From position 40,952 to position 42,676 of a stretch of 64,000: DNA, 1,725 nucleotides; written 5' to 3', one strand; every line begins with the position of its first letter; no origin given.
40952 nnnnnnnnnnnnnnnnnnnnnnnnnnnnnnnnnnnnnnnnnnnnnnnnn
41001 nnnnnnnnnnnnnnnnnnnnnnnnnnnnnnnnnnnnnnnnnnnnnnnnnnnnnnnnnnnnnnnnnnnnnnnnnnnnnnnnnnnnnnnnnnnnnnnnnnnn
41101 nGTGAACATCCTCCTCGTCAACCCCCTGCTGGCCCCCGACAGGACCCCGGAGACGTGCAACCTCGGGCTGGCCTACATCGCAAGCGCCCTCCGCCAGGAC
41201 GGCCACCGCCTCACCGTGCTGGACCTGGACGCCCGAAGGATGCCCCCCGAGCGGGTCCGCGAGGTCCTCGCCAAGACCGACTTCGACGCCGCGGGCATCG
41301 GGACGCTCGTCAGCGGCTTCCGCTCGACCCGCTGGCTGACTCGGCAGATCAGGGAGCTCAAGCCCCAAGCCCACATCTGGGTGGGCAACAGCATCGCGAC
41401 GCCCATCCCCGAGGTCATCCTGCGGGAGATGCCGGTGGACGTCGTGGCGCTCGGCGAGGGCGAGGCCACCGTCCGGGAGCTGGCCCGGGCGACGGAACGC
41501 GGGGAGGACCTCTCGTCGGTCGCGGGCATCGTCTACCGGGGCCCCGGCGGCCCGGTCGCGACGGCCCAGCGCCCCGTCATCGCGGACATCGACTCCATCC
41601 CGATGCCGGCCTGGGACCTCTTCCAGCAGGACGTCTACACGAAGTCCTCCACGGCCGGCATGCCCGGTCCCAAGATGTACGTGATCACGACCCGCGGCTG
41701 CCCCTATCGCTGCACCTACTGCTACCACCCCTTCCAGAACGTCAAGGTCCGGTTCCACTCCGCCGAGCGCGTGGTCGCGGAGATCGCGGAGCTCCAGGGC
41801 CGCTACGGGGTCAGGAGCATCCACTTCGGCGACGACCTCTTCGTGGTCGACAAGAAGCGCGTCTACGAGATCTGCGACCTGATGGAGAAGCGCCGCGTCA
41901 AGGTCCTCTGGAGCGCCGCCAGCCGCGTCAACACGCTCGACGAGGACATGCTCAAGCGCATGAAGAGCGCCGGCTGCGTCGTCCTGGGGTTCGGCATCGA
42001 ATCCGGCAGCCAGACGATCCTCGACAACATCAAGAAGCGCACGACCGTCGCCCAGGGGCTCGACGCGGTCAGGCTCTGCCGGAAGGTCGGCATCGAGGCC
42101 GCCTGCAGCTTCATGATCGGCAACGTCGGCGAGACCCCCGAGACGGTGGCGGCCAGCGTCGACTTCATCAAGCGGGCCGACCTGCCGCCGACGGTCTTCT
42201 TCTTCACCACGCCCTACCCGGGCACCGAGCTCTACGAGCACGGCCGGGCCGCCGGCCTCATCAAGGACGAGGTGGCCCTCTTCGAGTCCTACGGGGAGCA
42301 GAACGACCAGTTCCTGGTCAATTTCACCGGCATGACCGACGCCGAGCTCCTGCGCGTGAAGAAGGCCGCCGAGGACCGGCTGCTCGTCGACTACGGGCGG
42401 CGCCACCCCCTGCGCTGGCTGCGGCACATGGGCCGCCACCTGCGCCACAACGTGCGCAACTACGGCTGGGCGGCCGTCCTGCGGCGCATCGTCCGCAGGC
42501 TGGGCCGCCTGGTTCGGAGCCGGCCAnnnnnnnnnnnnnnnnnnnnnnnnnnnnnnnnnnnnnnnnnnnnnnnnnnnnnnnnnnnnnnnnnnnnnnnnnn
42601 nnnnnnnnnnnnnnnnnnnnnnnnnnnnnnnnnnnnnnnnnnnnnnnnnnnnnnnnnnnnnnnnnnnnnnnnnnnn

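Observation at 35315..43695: TetR-headed, translationally coupled operon: LuxC-reductase::PaaK-ligase fusion, MFS exporter, two double-GNAT-like proteins and a B12 radical SAM; candidate uncharacterised acyl/aldehyde-metabolite pathway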

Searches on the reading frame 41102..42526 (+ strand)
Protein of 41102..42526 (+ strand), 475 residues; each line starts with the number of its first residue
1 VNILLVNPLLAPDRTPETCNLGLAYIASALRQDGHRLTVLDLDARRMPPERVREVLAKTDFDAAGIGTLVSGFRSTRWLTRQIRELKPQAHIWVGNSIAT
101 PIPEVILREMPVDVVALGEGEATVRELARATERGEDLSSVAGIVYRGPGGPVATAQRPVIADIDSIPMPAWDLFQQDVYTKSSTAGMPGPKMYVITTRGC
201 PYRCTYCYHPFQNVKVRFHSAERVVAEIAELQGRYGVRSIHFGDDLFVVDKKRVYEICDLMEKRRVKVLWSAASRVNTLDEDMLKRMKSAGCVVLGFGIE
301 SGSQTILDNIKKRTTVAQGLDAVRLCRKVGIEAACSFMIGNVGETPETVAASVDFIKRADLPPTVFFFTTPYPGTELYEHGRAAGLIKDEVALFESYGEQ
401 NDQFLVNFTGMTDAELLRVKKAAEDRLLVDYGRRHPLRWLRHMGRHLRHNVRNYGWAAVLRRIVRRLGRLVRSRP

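Call 9: search_protein_families(library=pfam, proteins=[window:41102-42526:+], max_evalue=0.01)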
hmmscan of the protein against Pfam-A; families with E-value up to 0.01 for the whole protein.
window:41102-42526:+ (475 aa): 2 families
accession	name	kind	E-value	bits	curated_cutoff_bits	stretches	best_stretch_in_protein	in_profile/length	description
PF04055.27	Radical_SAM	-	1.6e-26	93.9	29.5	1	194-356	1-166/166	Radical SAM superfamily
PF02310.24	B12-binding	-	5e-16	59.1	32.1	1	19-127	13-120/121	B12 binding domain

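Call 10: search_protein_families(library=ncbifam, proteins=[window:41102-42526:+], max_evalue=0.01)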
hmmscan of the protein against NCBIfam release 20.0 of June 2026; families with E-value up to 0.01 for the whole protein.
window:41102-42526:+ (475 aa): 40 families (the best 25 are shown)
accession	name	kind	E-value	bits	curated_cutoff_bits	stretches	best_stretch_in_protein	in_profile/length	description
TIGR03471.1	HpnJ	equivalog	2.4e-55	188.3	577.6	1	56-401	63-408/472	hopanoid biosynthesis associated radical SAM protein HpnJ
TIGR02026.1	BchE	equivalog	3.8e-49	167.9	481.35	1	21-390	23-396/497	magnesium-protoporphyrin IX monomethyl ester anaerobic oxidative cyclase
NF050148.1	rSAM_ApyD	equivalog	1.3e-48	165.9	750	1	19-387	24-398/645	RiPP biosynthesis radical SAM protein ApyD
TIGR04479.1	bcpD_PhpK_rSAM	subfamily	1.4e-44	152.4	600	1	18-365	70-413/504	PhpK family radical SAM P-methyltransferase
TIGR04072.2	rSAM_ladder_B12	equivalog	1.2e-41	142.8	360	1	21-395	19-386/443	lipid biosynthesis B12-binding/radical SAM protein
TIGR04014.1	B12_SAM_MJ_0865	equivalog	1.5e-40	139.3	360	1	16-380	7-357/434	methyl-coenzyme M reductase glutamine C-methyltransferase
TIGR04385.1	B12_rSAM_cofa1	equivalog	1.4e-36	126.7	450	1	21-358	21-363/438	B12 lower ligand biosynthesis radical SAM protein BzaD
NF038361.1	rSAM_Sden_1168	equivalog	8.7e-35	120.3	575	1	21-394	86-486/560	Sden_1168 family B12-binding radical SAM P-methyltransferase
NF033070.1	rSAM_AprD4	equivalog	2.2e-33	115.9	500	1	127-398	137-407/456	AprD4 family radical SAM diol-dehydratase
TIGR03975.1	rSAM_ocin_1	subfamily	8.7e-33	113.7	281.85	1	57-356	125-427/606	RiPP maturation radical SAM C-methyltransferase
TIGR04367.1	HpnR_B12_rSAM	equivalog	6.8e-30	104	650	1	21-380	23-372/490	hopanoid C-3 methylase HpnR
NF040546.1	rSAM_CUAEP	equivalog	3.4e-26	92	500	1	21-361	14-343/468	CUAEP/CCAEP-tail radical SAM (seleno)protein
TIGR04295.1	B12_rSAM_oligo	hypoth_equivalog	5.4e-24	84.7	400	1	21-319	26-321/422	TIGR04295 family B12-binding domain-containing radical SAM protein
TIGR04013.1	B12_SAM_MJ_1487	hypoth_equivalog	1.3e-22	80.1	251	1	78-380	58-356/382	TIGR04013 family B12-binding domain/radical SAM domain-containing protein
NF033712.0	B12_rSAM_KedN5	subfamily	3.4e-22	78.4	700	1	50-354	52-365/624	KedN5 family methylcobalamin-dependent radical SAM C-methyltransferase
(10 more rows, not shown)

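Call 37: search_solved_structures(query=window:41102-42526:+, max_evalue=0.001)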
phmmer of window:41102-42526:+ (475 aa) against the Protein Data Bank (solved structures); distinct sequences matched with E-value up to 0.001: 6.
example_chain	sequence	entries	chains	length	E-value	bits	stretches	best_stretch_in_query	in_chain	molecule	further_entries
6fd2_B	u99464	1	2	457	8.1e-27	97.1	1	156-396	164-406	Putative apramycin biosynthetic oxidoreductase 4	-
9ccb_A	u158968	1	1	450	3.6e-20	75.2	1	60-386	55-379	Radical SAM core domain-containing protein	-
5ul2_A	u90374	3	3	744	6.7e-13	51.2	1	90-361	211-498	OxsB protein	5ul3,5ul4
6wte_A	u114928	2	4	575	9.5e-11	44.1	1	4-367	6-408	B12-binding domain-containing protein | Tryptophan-C2-methyltransferase containing B12-binding domain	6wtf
9n1b_A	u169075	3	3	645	1.3e-08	37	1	59-235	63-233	Radical SAM protein | Radical SAM enzyme CysS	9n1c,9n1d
7kdx_A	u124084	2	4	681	3.1e-06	29.2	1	62-250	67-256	Methyltransferase TokK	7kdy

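Call 42: find_homologous_proteins(query=window:41102-42526:+, max_evalue=1e-20)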
Query window:41102-42526:+ (475 aa): 671 proteins with E <= 1e-20 among 8000 candidates; the best 120 are listed.
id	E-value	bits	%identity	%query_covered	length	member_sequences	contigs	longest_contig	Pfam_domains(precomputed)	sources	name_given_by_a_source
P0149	9.9e-175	600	60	89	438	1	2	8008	PF04055.28,PF02310.25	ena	-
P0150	5.3e-170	584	53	100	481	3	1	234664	PF04055.28,PF02310.25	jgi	-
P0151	2.6e-168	579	55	99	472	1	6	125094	PF04055.28,PF02310.25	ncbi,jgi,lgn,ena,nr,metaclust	ncbi:MAG: hypothetical protein A2089_11435 [Elusimicrobia bacterium GWD2_63_28]|nr:MAG: hypothetical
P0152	3.4e-167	575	54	99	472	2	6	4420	PF04055.28,PF02310.25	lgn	-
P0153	1.6e-164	566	52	96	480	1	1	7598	PF04055.28,PF02310.25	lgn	-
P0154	2.8e-161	555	52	97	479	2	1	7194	PF04055.28,PF02310.25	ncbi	-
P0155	3.3e-161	555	53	97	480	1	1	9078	PF04055.28,PF02310.25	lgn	-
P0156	1.4e-159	550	53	93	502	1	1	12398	PF04055.28,PF02310.25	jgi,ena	jgi:radical SAM superfamily enzyme YgiQ (UPF0313 family)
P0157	2.2e-159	549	52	98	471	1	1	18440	PF04055.28,PF02310.25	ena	-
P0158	4.9e-159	548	51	98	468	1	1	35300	PF04055.28,PF02310.25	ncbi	-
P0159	9.8e-159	547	51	97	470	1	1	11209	PF04055.28,PF02310.25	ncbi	-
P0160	2.2e-158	546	51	100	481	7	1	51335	PF04055.28,PF02310.25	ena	-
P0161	4.8e-155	535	53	93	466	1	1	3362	PF04055.28,PF02310.25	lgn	-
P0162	2.6e-154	532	51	98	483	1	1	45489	PF04055.28,PF02310.25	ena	-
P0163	3.2e-151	522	50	100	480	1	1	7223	PF04055.28,PF02310.25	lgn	-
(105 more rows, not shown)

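Call 43: find_encoding_contigs(protein=P0151, flank=8000, max_places=1)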
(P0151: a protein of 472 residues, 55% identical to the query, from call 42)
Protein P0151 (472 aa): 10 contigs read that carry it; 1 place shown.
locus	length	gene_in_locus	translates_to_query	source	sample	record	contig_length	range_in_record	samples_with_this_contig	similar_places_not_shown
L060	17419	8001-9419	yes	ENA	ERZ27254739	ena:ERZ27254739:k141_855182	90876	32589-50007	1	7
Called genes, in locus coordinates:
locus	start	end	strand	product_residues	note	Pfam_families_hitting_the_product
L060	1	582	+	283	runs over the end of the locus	PF01370:Epimerase, PF04321:RmlD_sub_bind, PF16363:GDP_Man_Dehyd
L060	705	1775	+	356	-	PF01073:3Beta_HSD, PF01370:Epimerase, PF02719:Polysacc_synt_2, PF04321:RmlD_sub_bind, PF07993:NAD_binding_4, PF16363:GDP_Man_Dehyd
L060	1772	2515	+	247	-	PF00753:Lactamase_B, PF12706:Lactamase_B_2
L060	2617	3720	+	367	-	PF01370:Epimerase, PF04321:RmlD_sub_bind, PF16363:GDP_Man_Dehyd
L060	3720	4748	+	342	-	PF01370:Epimerase, PF04321:RmlD_sub_bind, PF16363:GDP_Man_Dehyd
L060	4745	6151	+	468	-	PF00483:NTP_transferase, PF12804:NTP_transf_3, PF22640:ManC_GMP_beta-helix, PF01050:MannoseP_isomer, PF07883:Cupin_2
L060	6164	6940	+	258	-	PF00483:NTP_transferase, PF12804:NTP_transf_3 (weak)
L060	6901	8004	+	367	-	PF01370:Epimerase, PF04321:RmlD_sub_bind (weak), PF01073:3Beta_HSD (weak), PF16363:GDP_Man_Dehyd, PF02719:Polysacc_synt_2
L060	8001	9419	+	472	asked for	PF02310:B12-binding, PF04055:Radical_SAM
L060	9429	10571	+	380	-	PF01041:DegT_DnrJ_EryC1, PF01053:Cys_Met_Meta_PP (weak)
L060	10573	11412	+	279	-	PF02348:CTP_transf_3, PF12804:NTP_transf_3 (weak)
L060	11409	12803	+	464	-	PF13302:Acetyltransf_3, PF00583:Acetyltransf_1, PF13508:Acetyltransf_7 (weak)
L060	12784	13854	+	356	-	PF03102:NeuB, PF08666:SAF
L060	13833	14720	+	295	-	PF00248:Aldo_ket_red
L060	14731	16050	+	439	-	PF00202:Aminotran_3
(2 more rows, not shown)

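Call 44: find_encoding_contigs(protein=P0150, flank=8000, max_places=1)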
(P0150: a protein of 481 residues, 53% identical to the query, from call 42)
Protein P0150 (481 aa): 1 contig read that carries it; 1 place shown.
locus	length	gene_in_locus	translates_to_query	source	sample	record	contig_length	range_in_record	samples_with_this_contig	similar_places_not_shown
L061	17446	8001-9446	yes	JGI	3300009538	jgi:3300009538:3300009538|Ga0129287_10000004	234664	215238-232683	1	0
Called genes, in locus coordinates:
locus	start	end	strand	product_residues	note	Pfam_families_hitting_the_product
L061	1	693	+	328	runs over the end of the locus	PF00106:adh_short (weak), PF01073:3Beta_HSD, PF01370:Epimerase, PF02719:Polysacc_synt_2, PF04321:RmlD_sub_bind, PF05368:NmrA, PF16363:GDP_Man_Dehyd, PF13460:NAD_binding_10, +2 more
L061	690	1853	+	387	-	PF00155:Aminotran_1_2 (weak), PF01041:DegT_DnrJ_EryC1, PF01212:Beta_elim_lyase (weak), PF01053:Cys_Met_Meta_PP (weak)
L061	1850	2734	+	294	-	PF00248:Aldo_ket_red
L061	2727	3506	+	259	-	PF02348:CTP_transf_3, PF12804:NTP_transf_3 (weak)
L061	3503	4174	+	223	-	PF13489:Methyltransf_23, PF08241:Methyltransf_11, PF08242:Methyltransf_12, PF13649:Methyltransf_25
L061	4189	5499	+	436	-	PF00202:Aminotran_3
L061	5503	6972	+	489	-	PF13302:Acetyltransf_3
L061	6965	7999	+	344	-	PF03102:NeuB, PF08666:SAF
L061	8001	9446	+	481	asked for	PF02310:B12-binding, PF04055:Radical_SAM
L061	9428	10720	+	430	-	-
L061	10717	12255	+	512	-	-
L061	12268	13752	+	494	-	PF02310:B12-binding, PF04055:Radical_SAM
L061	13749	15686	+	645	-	PF02310:B12-binding (weak), PF04055:Radical_SAM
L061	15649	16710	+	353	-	PF13489:Methyltransf_23, PF08242:Methyltransf_12 (faint)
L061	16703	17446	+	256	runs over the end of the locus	PF13489:Methyltransf_23, PF08242:Methyltransf_12, PF13649:Methyltransf_25 (weak), PF13847:Methyltransf_31, PF08241:Methyltransf_11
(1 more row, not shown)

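Call 79: find_encoding_contigs(protein=P0149, flank=8000, max_places=1)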
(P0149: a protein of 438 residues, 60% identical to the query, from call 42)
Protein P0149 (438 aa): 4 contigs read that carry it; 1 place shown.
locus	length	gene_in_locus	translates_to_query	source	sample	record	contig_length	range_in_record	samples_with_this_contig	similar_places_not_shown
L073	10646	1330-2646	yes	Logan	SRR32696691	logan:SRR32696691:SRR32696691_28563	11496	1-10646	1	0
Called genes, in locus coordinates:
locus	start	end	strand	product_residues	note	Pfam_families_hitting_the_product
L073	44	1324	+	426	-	-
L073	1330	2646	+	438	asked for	PF02310:B12-binding, PF04055:Radical_SAM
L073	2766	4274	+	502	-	PF01554:MatE, PF01943:Polysacc_synt, PF13440:Polysacc_synt_3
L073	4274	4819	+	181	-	PF13489:Methyltransf_23 (faint), PF13847:Methyltransf_31 (faint), PF08241:Methyltransf_11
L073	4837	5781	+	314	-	PF01073:3Beta_HSD, PF01370:Epimerase, PF02719:Polysacc_synt_2 (weak), PF04321:RmlD_sub_bind, PF07993:NAD_binding_4 (faint), PF16363:GDP_Man_Dehyd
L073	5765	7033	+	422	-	PF13439:Glyco_transf_4, PF00534:Glycos_transf_1, PF13692:Glyco_trans_1_4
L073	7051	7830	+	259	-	PF00483:NTP_transferase, PF12804:NTP_transf_3 (weak)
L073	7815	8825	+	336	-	PF01073:3Beta_HSD, PF01370:Epimerase, PF02719:Polysacc_synt_2, PF04321:RmlD_sub_bind, PF05368:NmrA (faint), PF07993:NAD_binding_4, PF08659:KR (faint), PF16363:GDP_Man_Dehyd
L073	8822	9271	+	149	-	PF00908:dTDP_sugar_isom, PF05523:FdtA (weak), PF14667:Polysacc_synt_C (weak)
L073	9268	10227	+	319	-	PF01073:3Beta_HSD, PF01370:Epimerase, PF02719:Polysacc_synt_2, PF04321:RmlD_sub_bind, PF13460:NAD_binding_10, PF16363:GDP_Man_Dehyd, PF07993:NAD_binding_4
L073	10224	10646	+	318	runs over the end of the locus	PF13641:Glyco_tranf_2_3, PF00535:Glycos_transf_2, PF10111:Glyco_tranf_2_2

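Call 80: find_encoding_contigs(protein=P0158, flank=8000, max_places=1)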
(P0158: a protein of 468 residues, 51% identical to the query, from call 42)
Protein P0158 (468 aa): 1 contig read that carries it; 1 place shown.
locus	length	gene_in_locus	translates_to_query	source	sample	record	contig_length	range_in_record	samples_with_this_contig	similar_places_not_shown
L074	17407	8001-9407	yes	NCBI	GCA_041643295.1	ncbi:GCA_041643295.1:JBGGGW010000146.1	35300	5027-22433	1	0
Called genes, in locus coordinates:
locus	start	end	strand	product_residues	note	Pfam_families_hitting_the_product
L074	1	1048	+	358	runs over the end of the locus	PF01073:3Beta_HSD (weak), PF01370:Epimerase, PF02719:Polysacc_synt_2, PF04321:RmlD_sub_bind, PF16363:GDP_Man_Dehyd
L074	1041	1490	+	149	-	PF00908:dTDP_sugar_isom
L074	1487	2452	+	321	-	PF01073:3Beta_HSD, PF01370:Epimerase, PF04321:RmlD_sub_bind, PF13460:NAD_binding_10, PF16363:GDP_Man_Dehyd, PF02719:Polysacc_synt_2 (weak), PF07993:NAD_binding_4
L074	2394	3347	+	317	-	PF13506:Glyco_transf_21 (faint), PF00535:Glycos_transf_2, PF10111:Glyco_tranf_2_2, PF13641:Glyco_tranf_2_3, PF13632:Glyco_trans_2_3 (weak)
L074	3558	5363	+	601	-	PF02463:SMC_N (weak), PF00005:ABC_tran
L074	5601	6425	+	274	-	-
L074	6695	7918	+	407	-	-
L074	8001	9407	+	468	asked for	PF02310:B12-binding, PF04055:Radical_SAM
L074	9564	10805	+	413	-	PF08323:Glyco_transf_5 (weak), PF13439:Glyco_transf_4, PF13579:Glyco_trans_4_4, PF20706:GT4-conflict, PF00534:Glycos_transf_1, PF13692:Glyco_trans_1_4, PF13524:Glyco_trans_1_2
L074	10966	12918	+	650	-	PF00884:Sulfatase, PF01663:Phosphodiest (weak), PF16347:SGSH_C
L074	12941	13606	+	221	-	PF01507:PAPS_reduct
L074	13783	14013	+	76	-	-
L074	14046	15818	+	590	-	PF01663:Phosphodiest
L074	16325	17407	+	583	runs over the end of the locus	PF02543:Carbam_trans_N, PF16861:Carbam_trans_C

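Call 81: find_encoding_contigs(protein=P0160, flank=8000, max_places=1)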
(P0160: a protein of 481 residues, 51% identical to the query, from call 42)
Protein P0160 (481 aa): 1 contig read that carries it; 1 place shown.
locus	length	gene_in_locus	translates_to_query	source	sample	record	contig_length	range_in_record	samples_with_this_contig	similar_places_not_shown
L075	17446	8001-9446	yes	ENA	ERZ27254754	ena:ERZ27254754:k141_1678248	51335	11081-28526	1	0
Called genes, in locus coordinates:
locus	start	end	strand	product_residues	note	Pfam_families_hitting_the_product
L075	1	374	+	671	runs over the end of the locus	-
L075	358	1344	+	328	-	PF00106:adh_short (weak), PF01073:3Beta_HSD, PF01370:Epimerase, PF02719:Polysacc_synt_2, PF04321:RmlD_sub_bind, PF05368:NmrA (weak), PF16363:GDP_Man_Dehyd, PF13460:NAD_binding_10, +2 more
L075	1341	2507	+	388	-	PF00155:Aminotran_1_2, PF01041:DegT_DnrJ_EryC1, PF01053:Cys_Met_Meta_PP (weak), PF01212:Beta_elim_lyase (weak)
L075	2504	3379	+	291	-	PF00248:Aldo_ket_red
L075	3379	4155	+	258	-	PF02348:CTP_transf_3, PF12804:NTP_transf_3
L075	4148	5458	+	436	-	PF00202:Aminotran_3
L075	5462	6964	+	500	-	PF04101:Glyco_tran_28_C (weak), PF13302:Acetyltransf_3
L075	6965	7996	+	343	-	PF03102:NeuB, PF08666:SAF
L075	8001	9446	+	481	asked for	PF02310:B12-binding, PF04055:Radical_SAM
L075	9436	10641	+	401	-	-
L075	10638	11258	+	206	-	PF00117:GATase, PF07685:GATase_3 (weak), PF01174:SNO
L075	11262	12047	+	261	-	PF00977:His_biosynth, PF03060:NMO (faint)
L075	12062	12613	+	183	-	PF13302:Acetyltransf_3, PF13420:Acetyltransf_4, PF13523:Acetyltransf_8 (faint), PF00583:Acetyltransf_1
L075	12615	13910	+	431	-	-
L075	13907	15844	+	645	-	PF02310:B12-binding, PF04055:Radical_SAM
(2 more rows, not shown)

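Call 99: predict_structure(alignment_id=A3)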
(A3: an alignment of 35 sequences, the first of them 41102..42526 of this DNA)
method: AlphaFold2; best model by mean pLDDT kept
length: 475 residues; sequences in the alignment: 35
mean_pLDDT: 93.5   pTM: 0.89
mean pLDDT of the five models: 93.5, 92.8, 92.4, 91.8, 91.6
residues with pLDDT >= 90: 395; 70-90: 73; 50-70: 6; < 50: 1
segments of 3 or more residues with pLDDT < 50: none
pLDDT, mean of each block of 10 residues (from residue 1): 96 86 97 98 94 98 96 95 98 95 96 95 97 95 93 95 96 94 79 93 84 89 98 96 91 98 97 95 98 96 97 97 98 96 97 98 92 93 95 87 86 96 96 94 87 87 84 61
secondary structure, 60 per line:
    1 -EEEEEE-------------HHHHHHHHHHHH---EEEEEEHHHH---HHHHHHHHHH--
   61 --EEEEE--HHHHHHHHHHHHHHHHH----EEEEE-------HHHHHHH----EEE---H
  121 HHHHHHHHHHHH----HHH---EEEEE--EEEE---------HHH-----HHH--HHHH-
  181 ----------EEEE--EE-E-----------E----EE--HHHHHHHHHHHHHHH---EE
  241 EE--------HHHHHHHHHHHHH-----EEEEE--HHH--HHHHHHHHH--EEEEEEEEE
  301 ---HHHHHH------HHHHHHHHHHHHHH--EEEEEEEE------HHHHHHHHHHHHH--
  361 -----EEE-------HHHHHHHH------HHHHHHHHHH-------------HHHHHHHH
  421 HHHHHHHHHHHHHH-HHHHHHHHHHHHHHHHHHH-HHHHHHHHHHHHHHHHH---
elements in order: E2-7 H21-32 E36-41 H42-45 H49-58 E63-67 H70-86 E91-95 H103-109 E114-116 H120-132 E143-147 E150-153 H176-179 E191-194 H221-235 E239-242 H251-263 E269-273 H281-289 E292-300 H304-309 H316-329 E332-339 H346-358 E366-368 H376-383 H390-399 H413-434 H436-454 H456-472
